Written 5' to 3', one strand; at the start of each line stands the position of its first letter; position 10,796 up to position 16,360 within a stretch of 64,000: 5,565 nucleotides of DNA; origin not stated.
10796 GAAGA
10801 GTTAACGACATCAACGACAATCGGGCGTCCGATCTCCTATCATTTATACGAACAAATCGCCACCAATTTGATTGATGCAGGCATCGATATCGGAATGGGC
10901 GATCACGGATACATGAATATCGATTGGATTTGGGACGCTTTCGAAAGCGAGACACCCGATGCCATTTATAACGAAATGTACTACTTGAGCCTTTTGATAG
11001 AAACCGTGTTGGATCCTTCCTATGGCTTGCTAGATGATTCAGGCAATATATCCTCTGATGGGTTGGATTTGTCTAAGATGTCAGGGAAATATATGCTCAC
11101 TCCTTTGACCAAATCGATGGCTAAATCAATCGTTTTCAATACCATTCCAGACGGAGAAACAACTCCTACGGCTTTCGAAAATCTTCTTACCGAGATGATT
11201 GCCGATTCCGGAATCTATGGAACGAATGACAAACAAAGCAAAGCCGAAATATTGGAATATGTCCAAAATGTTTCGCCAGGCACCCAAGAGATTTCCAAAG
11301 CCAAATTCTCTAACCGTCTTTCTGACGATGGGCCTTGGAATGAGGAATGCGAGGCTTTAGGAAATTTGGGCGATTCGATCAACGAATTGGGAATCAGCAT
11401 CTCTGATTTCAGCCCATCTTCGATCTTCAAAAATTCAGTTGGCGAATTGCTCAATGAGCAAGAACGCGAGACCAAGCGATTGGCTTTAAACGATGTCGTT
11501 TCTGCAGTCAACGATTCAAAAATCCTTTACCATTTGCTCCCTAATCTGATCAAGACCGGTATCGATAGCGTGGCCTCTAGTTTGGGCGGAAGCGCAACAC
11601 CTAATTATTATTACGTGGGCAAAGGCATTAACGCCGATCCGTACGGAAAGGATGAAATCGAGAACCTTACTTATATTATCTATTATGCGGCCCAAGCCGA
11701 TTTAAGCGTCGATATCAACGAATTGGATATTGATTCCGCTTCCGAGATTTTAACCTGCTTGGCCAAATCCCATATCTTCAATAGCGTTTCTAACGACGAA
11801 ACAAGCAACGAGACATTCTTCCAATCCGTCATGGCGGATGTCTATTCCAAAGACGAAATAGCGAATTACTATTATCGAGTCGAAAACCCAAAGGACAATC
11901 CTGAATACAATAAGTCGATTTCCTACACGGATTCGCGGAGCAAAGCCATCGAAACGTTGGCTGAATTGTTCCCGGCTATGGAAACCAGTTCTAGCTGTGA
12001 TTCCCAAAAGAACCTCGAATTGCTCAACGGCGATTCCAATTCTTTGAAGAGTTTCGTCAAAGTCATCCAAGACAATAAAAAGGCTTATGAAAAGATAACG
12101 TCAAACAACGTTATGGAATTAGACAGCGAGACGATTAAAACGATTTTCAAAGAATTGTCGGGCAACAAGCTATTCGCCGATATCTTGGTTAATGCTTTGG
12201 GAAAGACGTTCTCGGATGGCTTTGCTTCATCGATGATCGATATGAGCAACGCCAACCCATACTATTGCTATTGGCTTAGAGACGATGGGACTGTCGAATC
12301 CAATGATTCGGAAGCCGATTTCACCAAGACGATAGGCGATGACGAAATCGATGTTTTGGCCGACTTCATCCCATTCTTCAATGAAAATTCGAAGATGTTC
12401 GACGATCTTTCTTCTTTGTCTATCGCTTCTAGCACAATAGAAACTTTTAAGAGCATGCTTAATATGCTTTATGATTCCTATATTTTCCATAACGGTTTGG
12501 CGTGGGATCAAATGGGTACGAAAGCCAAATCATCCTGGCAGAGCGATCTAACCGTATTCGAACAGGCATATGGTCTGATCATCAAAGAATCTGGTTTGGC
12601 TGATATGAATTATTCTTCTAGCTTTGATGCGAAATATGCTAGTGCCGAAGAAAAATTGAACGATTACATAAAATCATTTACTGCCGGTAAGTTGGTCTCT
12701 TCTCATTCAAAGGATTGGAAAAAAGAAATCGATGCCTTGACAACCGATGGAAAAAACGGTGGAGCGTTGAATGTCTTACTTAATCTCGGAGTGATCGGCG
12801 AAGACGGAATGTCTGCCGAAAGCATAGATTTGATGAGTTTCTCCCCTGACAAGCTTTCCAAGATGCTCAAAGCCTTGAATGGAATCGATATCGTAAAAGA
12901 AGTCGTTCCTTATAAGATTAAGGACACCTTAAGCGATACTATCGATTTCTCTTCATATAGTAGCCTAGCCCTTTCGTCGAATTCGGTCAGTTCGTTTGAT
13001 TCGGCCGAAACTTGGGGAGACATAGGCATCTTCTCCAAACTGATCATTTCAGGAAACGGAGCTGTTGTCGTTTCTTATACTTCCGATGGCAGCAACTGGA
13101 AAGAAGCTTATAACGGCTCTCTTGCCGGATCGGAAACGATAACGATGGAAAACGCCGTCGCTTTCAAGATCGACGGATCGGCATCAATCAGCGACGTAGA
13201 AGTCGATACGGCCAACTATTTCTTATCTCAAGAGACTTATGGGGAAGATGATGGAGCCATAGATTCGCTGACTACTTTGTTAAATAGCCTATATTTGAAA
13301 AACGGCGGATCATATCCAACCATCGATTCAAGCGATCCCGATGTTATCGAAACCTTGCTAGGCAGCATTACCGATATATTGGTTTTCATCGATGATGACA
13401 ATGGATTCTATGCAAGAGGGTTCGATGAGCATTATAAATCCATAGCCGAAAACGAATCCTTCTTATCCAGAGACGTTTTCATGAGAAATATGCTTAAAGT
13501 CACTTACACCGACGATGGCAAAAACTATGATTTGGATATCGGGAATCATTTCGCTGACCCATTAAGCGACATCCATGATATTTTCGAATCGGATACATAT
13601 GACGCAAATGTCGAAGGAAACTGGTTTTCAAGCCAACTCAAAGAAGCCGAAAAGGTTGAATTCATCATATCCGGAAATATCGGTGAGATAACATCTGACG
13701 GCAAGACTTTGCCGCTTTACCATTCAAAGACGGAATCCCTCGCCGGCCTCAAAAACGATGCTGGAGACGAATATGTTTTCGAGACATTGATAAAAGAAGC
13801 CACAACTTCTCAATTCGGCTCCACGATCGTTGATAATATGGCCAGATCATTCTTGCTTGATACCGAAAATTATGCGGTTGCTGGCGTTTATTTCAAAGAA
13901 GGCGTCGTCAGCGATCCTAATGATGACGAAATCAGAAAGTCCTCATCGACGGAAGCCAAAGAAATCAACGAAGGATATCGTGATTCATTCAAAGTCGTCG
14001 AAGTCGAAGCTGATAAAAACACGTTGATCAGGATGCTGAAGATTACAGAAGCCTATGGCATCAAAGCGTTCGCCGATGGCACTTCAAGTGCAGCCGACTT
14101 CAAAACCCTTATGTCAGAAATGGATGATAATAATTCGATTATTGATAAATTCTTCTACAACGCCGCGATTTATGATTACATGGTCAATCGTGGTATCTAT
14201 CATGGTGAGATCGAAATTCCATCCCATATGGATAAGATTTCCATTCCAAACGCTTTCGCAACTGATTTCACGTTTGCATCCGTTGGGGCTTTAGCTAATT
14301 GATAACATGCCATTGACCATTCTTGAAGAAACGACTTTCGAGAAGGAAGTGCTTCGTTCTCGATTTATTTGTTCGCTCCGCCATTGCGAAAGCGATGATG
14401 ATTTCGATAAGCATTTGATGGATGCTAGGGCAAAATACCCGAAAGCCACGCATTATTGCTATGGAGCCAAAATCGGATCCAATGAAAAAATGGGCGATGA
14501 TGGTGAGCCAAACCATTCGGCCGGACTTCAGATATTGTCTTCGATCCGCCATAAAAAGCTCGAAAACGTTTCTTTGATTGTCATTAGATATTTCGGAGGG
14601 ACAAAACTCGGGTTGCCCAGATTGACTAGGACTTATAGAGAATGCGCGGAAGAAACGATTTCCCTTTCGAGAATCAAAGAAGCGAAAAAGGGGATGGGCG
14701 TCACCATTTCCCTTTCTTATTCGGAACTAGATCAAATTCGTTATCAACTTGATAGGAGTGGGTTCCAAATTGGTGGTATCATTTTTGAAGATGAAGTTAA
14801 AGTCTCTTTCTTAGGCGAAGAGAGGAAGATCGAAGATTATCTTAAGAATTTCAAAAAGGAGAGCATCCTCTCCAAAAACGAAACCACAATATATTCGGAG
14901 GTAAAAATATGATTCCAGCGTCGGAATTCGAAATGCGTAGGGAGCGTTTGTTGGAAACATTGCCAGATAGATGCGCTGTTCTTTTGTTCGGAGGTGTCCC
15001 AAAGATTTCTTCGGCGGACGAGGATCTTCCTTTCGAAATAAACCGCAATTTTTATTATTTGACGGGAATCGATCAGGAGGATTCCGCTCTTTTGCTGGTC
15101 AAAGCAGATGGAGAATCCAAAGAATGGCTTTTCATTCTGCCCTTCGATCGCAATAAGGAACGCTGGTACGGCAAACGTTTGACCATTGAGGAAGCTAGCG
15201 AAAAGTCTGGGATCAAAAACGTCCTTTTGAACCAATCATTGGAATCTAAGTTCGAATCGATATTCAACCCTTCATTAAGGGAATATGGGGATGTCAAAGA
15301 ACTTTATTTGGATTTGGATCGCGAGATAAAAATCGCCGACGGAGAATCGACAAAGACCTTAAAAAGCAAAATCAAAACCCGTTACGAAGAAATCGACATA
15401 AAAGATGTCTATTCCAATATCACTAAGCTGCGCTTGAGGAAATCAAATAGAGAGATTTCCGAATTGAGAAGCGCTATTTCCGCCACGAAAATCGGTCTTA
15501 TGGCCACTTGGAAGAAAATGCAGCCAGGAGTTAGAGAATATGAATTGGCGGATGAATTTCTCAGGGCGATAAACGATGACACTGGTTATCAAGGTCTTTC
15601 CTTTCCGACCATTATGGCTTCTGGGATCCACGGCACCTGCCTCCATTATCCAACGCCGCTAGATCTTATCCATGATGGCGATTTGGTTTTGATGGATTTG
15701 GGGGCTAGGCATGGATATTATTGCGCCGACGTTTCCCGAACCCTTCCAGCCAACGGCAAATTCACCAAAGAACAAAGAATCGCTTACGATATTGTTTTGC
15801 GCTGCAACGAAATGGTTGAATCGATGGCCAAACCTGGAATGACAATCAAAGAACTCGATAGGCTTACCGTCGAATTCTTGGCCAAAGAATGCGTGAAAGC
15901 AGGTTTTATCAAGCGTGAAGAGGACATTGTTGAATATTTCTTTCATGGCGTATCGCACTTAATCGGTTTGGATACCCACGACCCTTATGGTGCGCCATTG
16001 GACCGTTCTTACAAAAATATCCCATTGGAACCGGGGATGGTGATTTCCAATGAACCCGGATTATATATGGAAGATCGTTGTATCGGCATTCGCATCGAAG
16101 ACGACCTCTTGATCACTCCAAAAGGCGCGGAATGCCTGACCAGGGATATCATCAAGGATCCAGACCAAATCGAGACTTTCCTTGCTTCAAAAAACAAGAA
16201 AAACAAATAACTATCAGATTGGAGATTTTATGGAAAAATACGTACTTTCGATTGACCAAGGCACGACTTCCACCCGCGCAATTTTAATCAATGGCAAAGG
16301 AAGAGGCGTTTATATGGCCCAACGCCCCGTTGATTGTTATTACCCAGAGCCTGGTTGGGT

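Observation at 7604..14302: Orphan 2,232-aa membrane-anchored acidic giant protein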

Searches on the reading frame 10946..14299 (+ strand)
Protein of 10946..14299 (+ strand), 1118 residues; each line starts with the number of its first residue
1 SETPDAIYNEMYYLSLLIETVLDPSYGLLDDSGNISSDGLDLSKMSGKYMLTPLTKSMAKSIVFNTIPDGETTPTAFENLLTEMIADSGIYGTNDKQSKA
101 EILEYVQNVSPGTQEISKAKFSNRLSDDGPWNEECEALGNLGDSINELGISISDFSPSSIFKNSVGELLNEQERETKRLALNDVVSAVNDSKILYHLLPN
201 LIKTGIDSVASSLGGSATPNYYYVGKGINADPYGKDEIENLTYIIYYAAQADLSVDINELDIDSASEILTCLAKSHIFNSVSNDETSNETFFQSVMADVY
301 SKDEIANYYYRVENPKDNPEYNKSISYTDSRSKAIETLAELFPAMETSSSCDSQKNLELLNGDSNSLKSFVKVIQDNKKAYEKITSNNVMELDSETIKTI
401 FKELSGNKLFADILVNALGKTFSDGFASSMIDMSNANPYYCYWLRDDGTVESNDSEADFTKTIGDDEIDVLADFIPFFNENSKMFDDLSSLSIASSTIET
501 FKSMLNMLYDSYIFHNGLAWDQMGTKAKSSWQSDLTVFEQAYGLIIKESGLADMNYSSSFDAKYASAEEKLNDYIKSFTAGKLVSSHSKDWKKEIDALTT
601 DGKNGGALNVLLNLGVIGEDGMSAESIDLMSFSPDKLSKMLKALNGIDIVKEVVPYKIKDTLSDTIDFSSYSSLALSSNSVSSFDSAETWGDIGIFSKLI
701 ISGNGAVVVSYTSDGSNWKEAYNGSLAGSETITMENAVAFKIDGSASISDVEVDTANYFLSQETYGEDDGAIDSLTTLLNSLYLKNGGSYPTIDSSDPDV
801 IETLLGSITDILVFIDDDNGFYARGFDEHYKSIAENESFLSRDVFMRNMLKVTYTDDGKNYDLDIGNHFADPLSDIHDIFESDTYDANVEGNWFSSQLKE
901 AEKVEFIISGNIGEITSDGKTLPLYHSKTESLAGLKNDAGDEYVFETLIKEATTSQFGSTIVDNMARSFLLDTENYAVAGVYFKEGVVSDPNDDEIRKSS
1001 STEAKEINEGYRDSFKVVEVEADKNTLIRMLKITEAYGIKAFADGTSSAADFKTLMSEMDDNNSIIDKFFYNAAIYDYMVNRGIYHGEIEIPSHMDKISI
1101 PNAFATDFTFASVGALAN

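Call 44: predict_structure(alignment_id=A5)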
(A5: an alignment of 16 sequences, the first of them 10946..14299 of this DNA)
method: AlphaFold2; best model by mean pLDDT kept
length: 1118 residues; sequences in the alignment: 16
mean_pLDDT: 85.0   pTM: 0.69
mean pLDDT of the five models: 85.0, 83.4, 81.6, 77.4, 77.2
residues with pLDDT >= 90: 425; 70-90: 586; 50-70: 97; < 50: 10
segments of 3 or more residues with pLDDT < 50: none
pLDDT, mean of each block of 10 residues (from residue 1): 68 77 59 57 71 86 87 87 82 80 89 88 86 88 80 68 84 88 87 79 81 84 60 84 88 81 90 90 70 90 85 88 89 91 82 85 89 88 83 91 89 90 80 87 77 73 92 91 81 91 94 82 59 89 93 91 91 93 90 95 89 89 81 91 94 90 79 79 82 86 89 87 88 88 86 88 89 92 87 69 81 90 66 58 90 87 89 89 94 91 93 84 93 91 94 94 95 93 76 91 92 91 93 93 90 93 85 93 77 68 91 89
secondary structure, 60 per line:
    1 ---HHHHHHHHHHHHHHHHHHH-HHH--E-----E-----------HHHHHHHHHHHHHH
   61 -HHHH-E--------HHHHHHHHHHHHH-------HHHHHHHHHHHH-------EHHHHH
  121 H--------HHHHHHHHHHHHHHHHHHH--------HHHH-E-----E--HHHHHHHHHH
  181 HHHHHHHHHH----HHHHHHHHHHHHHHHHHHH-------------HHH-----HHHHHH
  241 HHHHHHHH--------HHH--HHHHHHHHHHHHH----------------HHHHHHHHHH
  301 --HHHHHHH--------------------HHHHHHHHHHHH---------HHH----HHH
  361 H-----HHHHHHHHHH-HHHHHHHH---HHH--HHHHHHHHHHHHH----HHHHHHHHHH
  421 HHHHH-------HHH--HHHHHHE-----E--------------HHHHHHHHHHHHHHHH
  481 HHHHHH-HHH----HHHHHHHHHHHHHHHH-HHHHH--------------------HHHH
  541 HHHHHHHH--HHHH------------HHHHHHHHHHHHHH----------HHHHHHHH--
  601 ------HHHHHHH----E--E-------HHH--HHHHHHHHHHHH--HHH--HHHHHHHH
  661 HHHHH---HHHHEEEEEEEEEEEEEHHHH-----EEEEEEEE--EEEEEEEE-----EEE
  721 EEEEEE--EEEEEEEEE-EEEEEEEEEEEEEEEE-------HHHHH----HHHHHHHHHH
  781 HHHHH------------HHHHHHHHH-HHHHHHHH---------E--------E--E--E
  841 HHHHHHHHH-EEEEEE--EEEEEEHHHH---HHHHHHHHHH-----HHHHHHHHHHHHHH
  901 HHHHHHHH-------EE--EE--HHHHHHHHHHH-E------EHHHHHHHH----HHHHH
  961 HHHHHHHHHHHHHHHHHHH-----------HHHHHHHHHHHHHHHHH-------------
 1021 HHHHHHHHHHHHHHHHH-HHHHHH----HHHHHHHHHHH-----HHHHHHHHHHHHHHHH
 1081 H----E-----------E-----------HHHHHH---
elements in order (helices of 4 or more, strands of 3 or more residues): H4-22 H47-60 H62-65 H76-88 H96-107 H116-121 H130-148 H157-160 H171-190 H195-213 H235-248 H262-274 H291-300 H303-309 H330-341 H358-361 H367-376 H378-385 H394-406 H411-425 H438-443 H465-486 H495-510 H512-516 H537-548 H551-554 H567-580 H591-598 H607-613 H634-645 H653-665 H669-672 E673-685 H686-689 E695-702 E705-712 E718-726 E729-737 E739-754 H762-766 H771-785 H798-806 H808-815 H841-849 E851-856 E859-864 H865-868 H872-881 H887-908 H924-934 H944-951 H956-979 H991-1007 H1021-1037 H1039-1044 H1049-1059 H1065-1081 H1110-1115

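Call 46: fold_search(model_id=the predicted structure, library=pdb)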
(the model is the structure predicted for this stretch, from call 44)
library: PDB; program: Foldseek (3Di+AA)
matches with E <= 10: 501; with E <= 0.001: 1
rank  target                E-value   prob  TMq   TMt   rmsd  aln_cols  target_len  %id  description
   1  8auw_B                5.8e-04  0.85  0.14  0.09  28.6      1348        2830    9  Cryo-EM structure of human BIRC6 in complex with SMAC. (released 2023-02-15)
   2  9d9z_A                2.0e-02  0.30  0.13  0.06  32.4      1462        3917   10  Structure of human UBR4-KCMF1-CaM E3 ligase complex (Silencing Factor of the Integrated stress response, SiFI) (released 2025-06-11)
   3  6m6x_C                4.1e-02  0.18  0.10  0.11  43.8      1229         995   10  Oridonin in complex with CRM1#-Ran-RanBP1 (released 2021-03-17)
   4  7uxc_A                1.0e-01  0.10  0.09  0.06  42.9      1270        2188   10  cryo-EM structure of the mTORC1-TFEB-Rag-Ragulator complex with symmetry expansion (released 2022-11-30)
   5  2v5d                  1.2e-01  0.12  0.05  0.07  18.5       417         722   13  Structure of a Family 84 Glycoside Hydrolase and a Family 32 Carbohydrate-Binding Module in Tandem from Clostridium perf (released 2009-01-27)
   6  7onb_C                1.4e-01  0.15  0.10  0.12  40.5      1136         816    9  Structure of the U2 5' module of the A3'-SSA complex (released 2021-08-04)
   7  8oxp_A                1.5e-01  0.15  0.12  0.07  49.6      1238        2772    9  ATM(Q2971A) in complex with Mg AMP-PNP (released 2023-09-27)
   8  9qx0_A                1.8e-01  0.14  0.10  0.11  28.1       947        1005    9  Cryo-EM structure of the human UBR4/KCMF1/CALM1 complex (C-term focused refinement) (released 2025-09-03)
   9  6qx9_B1               2.3e-01  0.09  0.09  0.10  43.6      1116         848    9  Structure of a human fully-assembled precatalytic spliceosome (pre-B complex). (released 2019-04-17)
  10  8sql_A                2.7e-01  0.04  0.08  0.07  48.8      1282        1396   10  Cleaved Ycf1p Monomer in the Beta Conformation (released 2024-05-08)
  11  6cit_C                3.1e-01  0.09  0.10  0.11  42.6      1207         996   11  Crystal Structure of MVM NS2 NES Peptide in complex with CRM1-Ran-RanBP1 (released 2018-06-27)
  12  9ed8_A                3.1e-01  0.05  0.09  0.06  52.9      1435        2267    9  Intermediate state of mTOR on membrane (released 2025-09-10)
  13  5uwu_C                3.2e-01  0.09  0.10  0.11  44.5      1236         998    9  Crystal Structure of SMAD4 NES Peptide in complex with CRM1-Ran-RanBP1 (released 2017-03-22)
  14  7a02_A                3.7e-01  0.99  0.06  0.45   4.7        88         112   12  Bacillus endospore appendages form a novel family of disulfide-linked pili (released 2021-04-28)
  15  8qpg_TD               3.8e-01  0.90  0.06  0.36   6.1       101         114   15  Turret of Haloferax tailed virus 1 (released 2024-10-09)
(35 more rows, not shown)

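Call 52: fold_search(model_id=the predicted structure, library=viral)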
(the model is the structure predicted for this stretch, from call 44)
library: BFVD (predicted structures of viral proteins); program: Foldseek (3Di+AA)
matches with E <= 10: 461; with E <= 0.001: 0
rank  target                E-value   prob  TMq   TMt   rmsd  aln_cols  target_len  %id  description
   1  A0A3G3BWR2            1.3e-01  0.08  0.06  0.07  51.9       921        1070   10  (no name in the UniProt tables at hand)
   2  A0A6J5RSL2            1.4e-01  0.97  0.05  0.14   8.2       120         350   13  Uncharacterized protein [uncultured Caudovirales phage]
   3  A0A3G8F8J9            1.4e-01  0.89  0.06  0.33   8.0       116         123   21  (no name in the UniProt tables at hand)
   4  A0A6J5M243            1.5e-01  0.99  0.06  0.35   6.1       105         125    8  Uncharacterized protein [uncultured Caudovirales phage]
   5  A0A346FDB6            1.8e-01  0.97  0.05  0.20   7.7       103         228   16  Uncharacterized protein [Sphingomonas phage Scott]
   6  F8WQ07                1.9e-01  0.06  0.06  0.06  41.9       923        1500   11  (no name in the UniProt tables at hand)
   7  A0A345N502            2.0e-01  0.96  0.05  0.34   6.4        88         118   15  (no name in the UniProt tables at hand)
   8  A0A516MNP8            2.0e-01  0.08  0.09  0.08  46.8      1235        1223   10  (no name in the UniProt tables at hand)
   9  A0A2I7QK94            2.5e-01  0.98  0.06  0.42   5.8        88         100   17  (no name in the UniProt tables at hand)
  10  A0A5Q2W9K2            2.8e-01  0.97  0.05  0.18   6.7       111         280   12  (no name in the UniProt tables at hand)
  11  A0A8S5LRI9            2.8e-01  0.95  0.05  0.09   9.0       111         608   15  Metallophosphatase domain protein [Myoviridae sp. ctSGr1]
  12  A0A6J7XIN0            2.8e-01  0.44  0.06  0.12  11.6       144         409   17  Uncharacterized protein [uncultured Caudovirales phage]
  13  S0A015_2              2.8e-01  0.04  0.07  0.08  37.5      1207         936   11  Uncharacterized protein [Cellulophaga phage phi19:3]
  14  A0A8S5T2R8            3.0e-01  0.97  0.06  0.43   8.1       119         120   12  Complement C1q-like protein [Myoviridae sp. ct5ra14]
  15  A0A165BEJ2            3.0e-01  0.21  0.07  0.12  20.3       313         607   12  VP5 [Callinectes sapidus reovirus 1]
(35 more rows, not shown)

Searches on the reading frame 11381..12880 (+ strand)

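Call 15: search_protein_families(library=pfam, proteins=[window:11381-12880:+], max_evalue=10)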
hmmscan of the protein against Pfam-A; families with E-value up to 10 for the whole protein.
window:11381-12880:+ (500 aa): 1 family
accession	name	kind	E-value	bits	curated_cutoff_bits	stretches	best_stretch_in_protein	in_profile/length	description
PF08493.15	AflR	-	0.086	13.3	24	1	186-240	6-54/99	Aflatoxin regulatory protein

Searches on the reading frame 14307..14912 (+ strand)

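Call 6: search_protein_families(library=ncbifam, proteins=[window:14307-14912:+], max_evalue=0.01)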
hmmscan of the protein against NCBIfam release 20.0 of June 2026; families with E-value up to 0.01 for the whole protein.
window:14307-14912:+ (201 aa): 2 families
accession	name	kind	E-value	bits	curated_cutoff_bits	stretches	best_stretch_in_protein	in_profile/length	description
TIGR00257.1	IMPACT_YIGZ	hypoth_equivalog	1.6e-39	135.5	167.95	1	6-186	9-194/205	YigZ family protein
NF008600.0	PRK11568.1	equivalog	1e-18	67.6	298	1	8-167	10-174/204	IMPACT family protein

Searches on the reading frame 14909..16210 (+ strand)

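Call 6: search_protein_families(library=ncbifam, proteins=[window:14909-16210:+], max_evalue=0.01)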
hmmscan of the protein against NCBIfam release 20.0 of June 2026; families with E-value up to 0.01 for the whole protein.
window:14909-16210:+ (433 aa): 12 families
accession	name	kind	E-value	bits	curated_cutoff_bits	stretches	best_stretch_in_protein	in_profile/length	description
NF008131.0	PRK10879.1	equivalog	4.9e-73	246.4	465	1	5-430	4-437/438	Xaa-Pro aminopeptidase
NF040821.1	dipep_PepQ_Arch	equivalog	2.6e-35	122.1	630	1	125-412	69-340/346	Xaa-Pro dipeptidase PepQ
NF007310.0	PRK09795.1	equivalog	7.6e-30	103.9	393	1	160-410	110-348/361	aminopeptidase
NF010133.0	PRK13607.1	equivalog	1e-22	80.6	339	1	152-387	136-389/443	Xaa-Pro dipeptidase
NF038259.1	ectoine_DoeA_2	exception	7.3e-17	61.1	575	1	153-409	129-375/386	ectoine hydrolase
TIGR00500.1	met_pdase_I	equivalog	4e-11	42.9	171.35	1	178-389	4-207/247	type I methionyl aminopeptidase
NF011720.0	PRK15173.1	subfamily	1.1e-10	41.1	420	1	152-412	90-334/343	peptidase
NF011173.0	PRK14575.1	equivalog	1.1e-10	41.1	850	1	151-412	152-397/406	putative peptidase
NF011174.0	PRK14576.1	subfamily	2.9e-10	39.6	487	1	162-412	162-396/405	putative endopeptidase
NF008970.0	PRK12318.1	equivalog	7e-07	28.8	267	1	164-386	31-245/291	methionyl aminopeptidase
TIGR02993.1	ectoine_eutD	equivalog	8.9e-07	28.4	613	1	166-411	147-381/391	ectoine hydrolase DoeA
NF043017.1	DimsulpropLyDddP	equivalog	0.00026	19.9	600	1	271-412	303-435/443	dimethylsulfonioproprionate lyase DddP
